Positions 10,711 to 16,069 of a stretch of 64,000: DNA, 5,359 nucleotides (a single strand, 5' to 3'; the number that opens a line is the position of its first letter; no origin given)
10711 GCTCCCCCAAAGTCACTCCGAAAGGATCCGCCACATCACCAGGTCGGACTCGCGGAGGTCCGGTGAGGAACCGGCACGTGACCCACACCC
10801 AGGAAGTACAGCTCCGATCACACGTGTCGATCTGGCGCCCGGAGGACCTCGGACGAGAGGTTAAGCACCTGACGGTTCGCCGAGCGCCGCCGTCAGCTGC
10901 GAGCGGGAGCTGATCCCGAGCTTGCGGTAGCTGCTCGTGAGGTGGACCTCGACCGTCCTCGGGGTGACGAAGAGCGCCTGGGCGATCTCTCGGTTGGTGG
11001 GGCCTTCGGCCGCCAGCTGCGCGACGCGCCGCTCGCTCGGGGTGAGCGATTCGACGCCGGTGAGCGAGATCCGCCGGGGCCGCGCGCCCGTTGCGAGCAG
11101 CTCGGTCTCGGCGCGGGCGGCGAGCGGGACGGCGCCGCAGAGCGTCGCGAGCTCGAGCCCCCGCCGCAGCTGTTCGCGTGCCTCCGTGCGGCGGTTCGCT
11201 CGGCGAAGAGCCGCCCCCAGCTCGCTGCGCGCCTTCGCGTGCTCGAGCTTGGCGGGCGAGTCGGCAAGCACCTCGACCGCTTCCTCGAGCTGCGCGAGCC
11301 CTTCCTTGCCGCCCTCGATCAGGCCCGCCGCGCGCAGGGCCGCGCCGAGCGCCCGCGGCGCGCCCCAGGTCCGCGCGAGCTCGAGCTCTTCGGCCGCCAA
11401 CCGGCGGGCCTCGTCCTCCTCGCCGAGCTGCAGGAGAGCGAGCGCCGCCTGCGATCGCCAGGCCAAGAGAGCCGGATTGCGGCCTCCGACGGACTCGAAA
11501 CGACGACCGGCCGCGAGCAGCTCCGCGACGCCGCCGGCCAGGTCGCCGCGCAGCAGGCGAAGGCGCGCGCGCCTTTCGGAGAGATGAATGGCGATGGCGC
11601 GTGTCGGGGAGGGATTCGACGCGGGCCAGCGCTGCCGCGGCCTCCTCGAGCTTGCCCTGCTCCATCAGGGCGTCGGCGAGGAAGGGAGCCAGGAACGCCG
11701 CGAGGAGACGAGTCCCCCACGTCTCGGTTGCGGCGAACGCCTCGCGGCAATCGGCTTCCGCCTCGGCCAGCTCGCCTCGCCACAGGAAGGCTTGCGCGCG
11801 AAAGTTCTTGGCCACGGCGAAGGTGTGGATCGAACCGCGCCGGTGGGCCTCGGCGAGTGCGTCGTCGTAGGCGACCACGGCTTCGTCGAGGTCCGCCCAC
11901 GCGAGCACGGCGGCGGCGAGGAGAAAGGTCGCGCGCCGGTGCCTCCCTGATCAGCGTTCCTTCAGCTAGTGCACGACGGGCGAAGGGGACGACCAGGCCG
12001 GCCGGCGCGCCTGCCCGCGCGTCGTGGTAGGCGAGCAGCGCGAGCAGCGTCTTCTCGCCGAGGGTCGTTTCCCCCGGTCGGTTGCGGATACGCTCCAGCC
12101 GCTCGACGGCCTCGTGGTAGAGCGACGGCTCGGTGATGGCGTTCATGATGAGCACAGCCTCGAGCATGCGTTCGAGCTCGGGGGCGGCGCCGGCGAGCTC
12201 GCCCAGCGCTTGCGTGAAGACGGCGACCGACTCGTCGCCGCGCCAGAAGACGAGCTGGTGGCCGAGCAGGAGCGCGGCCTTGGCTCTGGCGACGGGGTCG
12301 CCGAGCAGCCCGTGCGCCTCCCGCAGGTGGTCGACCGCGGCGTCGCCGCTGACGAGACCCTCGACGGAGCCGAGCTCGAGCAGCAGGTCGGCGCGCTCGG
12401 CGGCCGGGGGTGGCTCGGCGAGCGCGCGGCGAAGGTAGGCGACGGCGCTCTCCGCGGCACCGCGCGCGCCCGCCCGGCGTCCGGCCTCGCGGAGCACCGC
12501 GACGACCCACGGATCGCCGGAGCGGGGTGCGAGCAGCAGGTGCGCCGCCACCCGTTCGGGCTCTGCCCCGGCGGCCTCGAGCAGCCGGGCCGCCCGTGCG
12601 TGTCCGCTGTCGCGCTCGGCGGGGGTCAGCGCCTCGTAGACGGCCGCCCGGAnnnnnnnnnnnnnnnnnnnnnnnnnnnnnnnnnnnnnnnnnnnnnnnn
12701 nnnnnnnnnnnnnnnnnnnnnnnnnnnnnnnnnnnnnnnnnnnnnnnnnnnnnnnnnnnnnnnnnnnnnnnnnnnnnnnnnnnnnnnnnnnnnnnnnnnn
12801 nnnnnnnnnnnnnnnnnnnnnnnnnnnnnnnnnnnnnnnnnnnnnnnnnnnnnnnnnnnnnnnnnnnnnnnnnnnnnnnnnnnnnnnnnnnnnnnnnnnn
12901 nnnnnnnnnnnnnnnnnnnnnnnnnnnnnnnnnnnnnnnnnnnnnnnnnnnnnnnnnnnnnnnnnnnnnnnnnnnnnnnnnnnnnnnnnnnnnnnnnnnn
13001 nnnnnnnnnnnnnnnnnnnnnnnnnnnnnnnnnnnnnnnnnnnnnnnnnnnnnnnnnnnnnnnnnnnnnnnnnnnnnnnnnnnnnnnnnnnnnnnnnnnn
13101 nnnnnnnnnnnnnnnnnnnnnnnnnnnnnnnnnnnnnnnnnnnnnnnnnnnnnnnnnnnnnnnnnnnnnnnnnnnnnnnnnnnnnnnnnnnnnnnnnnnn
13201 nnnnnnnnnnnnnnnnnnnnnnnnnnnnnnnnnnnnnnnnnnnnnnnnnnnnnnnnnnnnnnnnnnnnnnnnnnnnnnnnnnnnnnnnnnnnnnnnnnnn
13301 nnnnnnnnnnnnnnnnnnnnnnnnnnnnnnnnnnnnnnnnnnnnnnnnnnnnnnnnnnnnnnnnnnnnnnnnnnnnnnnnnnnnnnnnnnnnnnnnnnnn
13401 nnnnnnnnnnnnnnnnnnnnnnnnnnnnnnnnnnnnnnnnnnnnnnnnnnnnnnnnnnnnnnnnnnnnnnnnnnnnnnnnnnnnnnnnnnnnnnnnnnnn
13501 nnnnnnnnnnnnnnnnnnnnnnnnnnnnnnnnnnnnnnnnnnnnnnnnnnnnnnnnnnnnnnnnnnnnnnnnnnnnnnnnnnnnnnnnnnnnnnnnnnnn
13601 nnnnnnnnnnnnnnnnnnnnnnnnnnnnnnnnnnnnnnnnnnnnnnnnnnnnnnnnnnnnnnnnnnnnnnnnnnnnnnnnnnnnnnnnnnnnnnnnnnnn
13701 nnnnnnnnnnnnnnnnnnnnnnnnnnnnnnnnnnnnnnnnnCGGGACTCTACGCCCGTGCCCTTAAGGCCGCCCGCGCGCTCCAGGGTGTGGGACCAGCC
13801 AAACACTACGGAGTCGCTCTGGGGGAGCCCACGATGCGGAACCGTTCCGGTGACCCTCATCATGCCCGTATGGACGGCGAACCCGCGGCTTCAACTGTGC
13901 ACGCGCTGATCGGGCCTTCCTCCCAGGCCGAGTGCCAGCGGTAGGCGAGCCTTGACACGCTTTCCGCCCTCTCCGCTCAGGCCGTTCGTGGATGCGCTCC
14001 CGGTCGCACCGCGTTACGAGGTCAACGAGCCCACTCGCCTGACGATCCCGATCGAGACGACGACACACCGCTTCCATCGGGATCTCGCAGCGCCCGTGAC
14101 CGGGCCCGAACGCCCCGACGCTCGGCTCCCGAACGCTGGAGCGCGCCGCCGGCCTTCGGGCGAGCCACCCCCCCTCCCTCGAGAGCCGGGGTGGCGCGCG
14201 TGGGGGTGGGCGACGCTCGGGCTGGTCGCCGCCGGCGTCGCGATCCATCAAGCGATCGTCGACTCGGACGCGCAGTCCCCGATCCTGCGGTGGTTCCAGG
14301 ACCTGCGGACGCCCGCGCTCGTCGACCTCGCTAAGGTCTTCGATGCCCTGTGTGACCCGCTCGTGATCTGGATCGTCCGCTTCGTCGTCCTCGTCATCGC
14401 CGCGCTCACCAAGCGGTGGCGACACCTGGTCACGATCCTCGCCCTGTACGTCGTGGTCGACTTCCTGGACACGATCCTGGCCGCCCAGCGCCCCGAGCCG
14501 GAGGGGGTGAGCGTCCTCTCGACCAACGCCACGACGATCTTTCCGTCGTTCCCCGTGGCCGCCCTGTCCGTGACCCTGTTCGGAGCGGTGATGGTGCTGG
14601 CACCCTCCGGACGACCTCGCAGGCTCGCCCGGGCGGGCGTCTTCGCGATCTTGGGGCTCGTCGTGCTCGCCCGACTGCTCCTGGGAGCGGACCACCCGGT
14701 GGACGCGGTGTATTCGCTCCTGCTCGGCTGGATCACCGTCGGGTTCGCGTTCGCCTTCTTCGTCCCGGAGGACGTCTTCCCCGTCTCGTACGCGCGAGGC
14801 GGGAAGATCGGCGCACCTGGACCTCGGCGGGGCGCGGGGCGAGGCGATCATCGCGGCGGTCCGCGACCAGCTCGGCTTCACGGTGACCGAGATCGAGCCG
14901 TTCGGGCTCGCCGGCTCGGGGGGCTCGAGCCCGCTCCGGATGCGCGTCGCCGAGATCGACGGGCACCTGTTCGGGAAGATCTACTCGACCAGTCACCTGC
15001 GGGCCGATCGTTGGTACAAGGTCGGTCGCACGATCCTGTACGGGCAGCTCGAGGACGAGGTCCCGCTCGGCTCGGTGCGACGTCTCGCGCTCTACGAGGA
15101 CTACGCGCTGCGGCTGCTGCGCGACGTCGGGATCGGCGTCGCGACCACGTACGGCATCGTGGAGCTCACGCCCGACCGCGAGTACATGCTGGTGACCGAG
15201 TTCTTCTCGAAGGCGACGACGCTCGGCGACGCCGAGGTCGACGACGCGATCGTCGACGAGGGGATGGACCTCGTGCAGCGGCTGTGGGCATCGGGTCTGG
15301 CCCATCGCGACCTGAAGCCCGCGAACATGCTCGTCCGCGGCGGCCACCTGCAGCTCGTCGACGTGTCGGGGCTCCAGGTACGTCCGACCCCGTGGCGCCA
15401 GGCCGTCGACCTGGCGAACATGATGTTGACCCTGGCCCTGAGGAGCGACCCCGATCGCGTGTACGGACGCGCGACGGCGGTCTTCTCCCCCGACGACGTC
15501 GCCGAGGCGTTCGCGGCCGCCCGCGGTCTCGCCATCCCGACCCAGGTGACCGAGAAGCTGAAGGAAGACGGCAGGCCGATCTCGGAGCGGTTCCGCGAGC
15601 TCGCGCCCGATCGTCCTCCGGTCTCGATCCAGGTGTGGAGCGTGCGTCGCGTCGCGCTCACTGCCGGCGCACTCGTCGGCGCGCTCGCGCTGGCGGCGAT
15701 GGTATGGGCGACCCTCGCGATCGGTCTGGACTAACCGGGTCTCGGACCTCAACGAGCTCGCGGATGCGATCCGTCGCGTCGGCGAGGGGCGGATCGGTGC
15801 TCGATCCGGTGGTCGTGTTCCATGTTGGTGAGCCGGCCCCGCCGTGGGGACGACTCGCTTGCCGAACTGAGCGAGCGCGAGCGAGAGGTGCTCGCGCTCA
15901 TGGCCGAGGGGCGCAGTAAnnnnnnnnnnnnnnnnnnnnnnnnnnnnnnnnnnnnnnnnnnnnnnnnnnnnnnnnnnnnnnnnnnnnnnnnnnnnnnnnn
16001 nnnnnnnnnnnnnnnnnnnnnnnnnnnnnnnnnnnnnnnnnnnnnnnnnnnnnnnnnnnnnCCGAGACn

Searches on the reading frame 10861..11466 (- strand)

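Call 10: search_protein_families(library=pfam, proteins=[window:10861-11466:-])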
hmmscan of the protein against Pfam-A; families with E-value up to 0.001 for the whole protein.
window:10861-11466:- (201 aa): 2 families
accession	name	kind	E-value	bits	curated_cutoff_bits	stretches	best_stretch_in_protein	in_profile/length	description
PF00196.25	GerE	-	4.4e-16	58.7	23.5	1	139-192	1-54/57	Bacterial regulatory proteins, luxR family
PF13424.12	TPR_12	-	0.00021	21.9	30.1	0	54-107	20-75/77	Tetratricopeptide repeat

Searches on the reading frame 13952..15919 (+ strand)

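Call 10: search_protein_families(library=pfam, proteins=[window:13952-15919:+])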
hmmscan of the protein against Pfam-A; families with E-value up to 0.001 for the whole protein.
window:13952-15919:+ (655 aa): 1 family
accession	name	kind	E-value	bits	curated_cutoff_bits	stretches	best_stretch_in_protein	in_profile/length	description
PF01569.27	PAP2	-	9.5e-05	22.6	27.2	1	158-270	5-125/130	PAP2 superfamily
